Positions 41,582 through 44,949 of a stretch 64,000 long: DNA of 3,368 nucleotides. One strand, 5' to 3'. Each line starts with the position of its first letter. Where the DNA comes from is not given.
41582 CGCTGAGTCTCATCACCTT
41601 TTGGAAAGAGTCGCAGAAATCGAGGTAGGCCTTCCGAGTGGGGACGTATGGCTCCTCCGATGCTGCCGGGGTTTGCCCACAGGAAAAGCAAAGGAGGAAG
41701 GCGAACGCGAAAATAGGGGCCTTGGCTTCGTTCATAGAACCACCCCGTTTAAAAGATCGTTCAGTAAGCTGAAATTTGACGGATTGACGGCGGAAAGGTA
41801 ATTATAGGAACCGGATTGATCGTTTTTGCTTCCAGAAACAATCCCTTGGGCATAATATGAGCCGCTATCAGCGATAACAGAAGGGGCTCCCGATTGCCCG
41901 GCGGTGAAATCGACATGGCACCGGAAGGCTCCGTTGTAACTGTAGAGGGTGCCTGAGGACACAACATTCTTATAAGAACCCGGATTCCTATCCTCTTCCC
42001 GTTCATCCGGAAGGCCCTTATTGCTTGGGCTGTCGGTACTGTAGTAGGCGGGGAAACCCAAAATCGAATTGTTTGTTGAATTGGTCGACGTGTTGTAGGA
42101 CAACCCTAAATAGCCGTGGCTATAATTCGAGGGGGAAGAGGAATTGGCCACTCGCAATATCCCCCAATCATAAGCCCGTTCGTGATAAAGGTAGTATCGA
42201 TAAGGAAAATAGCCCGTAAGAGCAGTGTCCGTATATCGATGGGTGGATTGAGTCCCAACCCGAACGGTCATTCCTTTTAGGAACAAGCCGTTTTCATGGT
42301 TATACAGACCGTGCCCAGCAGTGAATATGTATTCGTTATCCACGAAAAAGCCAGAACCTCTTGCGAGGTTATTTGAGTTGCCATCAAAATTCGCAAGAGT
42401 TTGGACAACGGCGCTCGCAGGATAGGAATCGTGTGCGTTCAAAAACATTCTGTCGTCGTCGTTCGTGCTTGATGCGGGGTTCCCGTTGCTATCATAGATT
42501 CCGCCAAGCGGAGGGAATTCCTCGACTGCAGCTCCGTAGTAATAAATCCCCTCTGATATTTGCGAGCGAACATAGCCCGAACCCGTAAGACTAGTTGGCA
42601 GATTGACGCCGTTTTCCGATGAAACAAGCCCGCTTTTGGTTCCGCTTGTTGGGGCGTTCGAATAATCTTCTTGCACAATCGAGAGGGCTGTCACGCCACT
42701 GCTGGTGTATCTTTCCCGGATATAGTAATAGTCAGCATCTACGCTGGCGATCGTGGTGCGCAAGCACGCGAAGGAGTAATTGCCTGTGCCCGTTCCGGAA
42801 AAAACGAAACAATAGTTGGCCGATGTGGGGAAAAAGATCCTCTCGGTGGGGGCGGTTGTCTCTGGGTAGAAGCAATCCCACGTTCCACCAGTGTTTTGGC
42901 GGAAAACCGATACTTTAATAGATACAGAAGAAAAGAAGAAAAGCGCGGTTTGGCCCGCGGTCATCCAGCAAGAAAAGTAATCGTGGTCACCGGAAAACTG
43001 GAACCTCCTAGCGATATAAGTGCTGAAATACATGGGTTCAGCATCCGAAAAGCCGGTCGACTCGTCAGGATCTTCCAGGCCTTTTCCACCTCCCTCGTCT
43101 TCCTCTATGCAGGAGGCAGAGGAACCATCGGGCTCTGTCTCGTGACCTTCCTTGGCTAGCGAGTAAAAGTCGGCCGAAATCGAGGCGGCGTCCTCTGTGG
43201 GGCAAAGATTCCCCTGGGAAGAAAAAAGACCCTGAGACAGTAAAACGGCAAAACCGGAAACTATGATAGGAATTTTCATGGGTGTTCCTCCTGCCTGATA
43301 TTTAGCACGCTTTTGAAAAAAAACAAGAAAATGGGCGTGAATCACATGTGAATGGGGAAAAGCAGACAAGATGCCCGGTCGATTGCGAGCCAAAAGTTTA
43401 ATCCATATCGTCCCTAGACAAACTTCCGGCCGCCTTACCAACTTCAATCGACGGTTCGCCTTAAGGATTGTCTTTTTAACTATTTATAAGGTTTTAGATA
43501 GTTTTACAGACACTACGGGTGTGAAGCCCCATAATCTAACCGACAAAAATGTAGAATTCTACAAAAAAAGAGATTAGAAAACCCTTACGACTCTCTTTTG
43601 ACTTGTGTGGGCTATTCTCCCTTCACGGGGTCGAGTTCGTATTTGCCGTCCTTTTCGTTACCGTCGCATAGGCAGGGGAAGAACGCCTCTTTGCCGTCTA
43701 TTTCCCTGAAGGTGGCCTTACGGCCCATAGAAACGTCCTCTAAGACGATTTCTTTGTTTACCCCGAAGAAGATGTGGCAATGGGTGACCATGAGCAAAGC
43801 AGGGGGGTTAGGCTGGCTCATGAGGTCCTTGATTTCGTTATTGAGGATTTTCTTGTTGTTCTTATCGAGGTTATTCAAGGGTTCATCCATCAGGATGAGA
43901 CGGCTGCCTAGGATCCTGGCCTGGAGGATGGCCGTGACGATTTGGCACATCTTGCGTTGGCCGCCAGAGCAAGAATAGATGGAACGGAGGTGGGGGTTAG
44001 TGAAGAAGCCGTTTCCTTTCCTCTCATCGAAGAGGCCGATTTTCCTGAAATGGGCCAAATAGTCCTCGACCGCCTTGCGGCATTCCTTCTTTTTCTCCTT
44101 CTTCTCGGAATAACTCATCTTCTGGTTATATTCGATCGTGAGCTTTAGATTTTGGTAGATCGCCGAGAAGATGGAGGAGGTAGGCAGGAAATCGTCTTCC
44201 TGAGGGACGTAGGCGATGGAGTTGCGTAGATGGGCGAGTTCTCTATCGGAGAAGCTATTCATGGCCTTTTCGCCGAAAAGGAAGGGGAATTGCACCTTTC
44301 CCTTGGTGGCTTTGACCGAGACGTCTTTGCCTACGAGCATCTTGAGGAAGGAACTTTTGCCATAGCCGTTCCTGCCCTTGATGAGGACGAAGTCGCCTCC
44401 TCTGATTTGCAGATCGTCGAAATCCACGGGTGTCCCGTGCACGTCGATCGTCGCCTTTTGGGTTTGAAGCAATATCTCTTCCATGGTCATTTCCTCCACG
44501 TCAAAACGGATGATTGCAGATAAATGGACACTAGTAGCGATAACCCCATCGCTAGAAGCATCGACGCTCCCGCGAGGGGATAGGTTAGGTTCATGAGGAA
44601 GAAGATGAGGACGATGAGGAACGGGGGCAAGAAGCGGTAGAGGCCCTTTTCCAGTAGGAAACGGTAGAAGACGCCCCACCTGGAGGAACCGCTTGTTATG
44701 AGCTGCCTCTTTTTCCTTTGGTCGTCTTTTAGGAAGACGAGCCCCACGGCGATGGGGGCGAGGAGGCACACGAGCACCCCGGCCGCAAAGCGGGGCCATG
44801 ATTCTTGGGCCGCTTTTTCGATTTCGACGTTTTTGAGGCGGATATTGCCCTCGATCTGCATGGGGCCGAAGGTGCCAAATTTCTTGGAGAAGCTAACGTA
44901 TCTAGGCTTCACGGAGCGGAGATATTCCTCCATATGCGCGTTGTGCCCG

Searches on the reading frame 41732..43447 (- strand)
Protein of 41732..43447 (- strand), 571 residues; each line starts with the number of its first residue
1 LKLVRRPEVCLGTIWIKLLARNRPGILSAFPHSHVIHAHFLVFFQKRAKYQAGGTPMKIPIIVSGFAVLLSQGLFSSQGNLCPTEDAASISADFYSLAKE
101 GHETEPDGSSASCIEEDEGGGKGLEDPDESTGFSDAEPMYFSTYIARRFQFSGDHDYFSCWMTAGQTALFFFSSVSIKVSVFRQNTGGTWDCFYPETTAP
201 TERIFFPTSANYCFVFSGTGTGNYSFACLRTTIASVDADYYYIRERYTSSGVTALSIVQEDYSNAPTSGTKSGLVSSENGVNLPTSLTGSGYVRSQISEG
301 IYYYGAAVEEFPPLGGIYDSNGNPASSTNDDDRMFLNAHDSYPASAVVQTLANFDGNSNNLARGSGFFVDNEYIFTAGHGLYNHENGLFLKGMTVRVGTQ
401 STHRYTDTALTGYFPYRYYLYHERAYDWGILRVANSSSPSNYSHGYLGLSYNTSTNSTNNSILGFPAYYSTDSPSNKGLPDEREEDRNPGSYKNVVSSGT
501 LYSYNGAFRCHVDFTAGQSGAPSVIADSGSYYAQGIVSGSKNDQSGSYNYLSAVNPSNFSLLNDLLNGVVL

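Call 78: search_protein_families(library=pfam, proteins=[window:41732-43447:-], max_evalue=0.0001)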
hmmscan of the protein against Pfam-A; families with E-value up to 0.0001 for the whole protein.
window:41732-43447:- (571 aa): 2 families
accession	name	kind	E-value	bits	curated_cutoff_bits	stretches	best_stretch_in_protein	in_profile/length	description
PF00089.32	Trypsin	-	2.8e-07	31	20.6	1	364-549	27-208/220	Trypsin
PF13365.12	Trypsin_2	-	9.3e-06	26.9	27.6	1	364-524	1-135/144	Trypsin-like peptidase domain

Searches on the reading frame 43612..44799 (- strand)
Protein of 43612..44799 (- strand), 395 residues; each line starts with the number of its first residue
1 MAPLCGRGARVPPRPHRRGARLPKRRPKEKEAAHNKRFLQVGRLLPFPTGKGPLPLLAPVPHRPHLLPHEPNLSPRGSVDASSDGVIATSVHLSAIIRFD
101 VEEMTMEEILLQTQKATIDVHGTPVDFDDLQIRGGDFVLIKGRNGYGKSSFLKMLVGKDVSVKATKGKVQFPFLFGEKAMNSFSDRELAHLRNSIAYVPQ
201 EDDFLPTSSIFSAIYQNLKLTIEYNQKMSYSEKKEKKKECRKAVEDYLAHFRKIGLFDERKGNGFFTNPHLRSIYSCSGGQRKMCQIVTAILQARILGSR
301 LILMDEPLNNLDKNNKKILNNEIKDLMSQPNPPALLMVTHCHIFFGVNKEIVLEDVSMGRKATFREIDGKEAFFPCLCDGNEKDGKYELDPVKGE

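Call 78: search_protein_families(library=pfam, proteins=[window:43612-44799:-], max_evalue=0.0001)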
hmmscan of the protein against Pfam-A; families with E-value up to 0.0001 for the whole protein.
window:43612-44799:- (395 aa): 2 families
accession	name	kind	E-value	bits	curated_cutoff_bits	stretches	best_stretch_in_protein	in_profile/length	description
PF00005.33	ABC_tran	-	2.6e-15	57.6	25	1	129-309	5-137/137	ABC transporter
PF13304.12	AAA_21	-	2.5e-05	24.9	27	0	257-340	224-298/304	AAA domain, putative AbiEii toxin, Type IV TA system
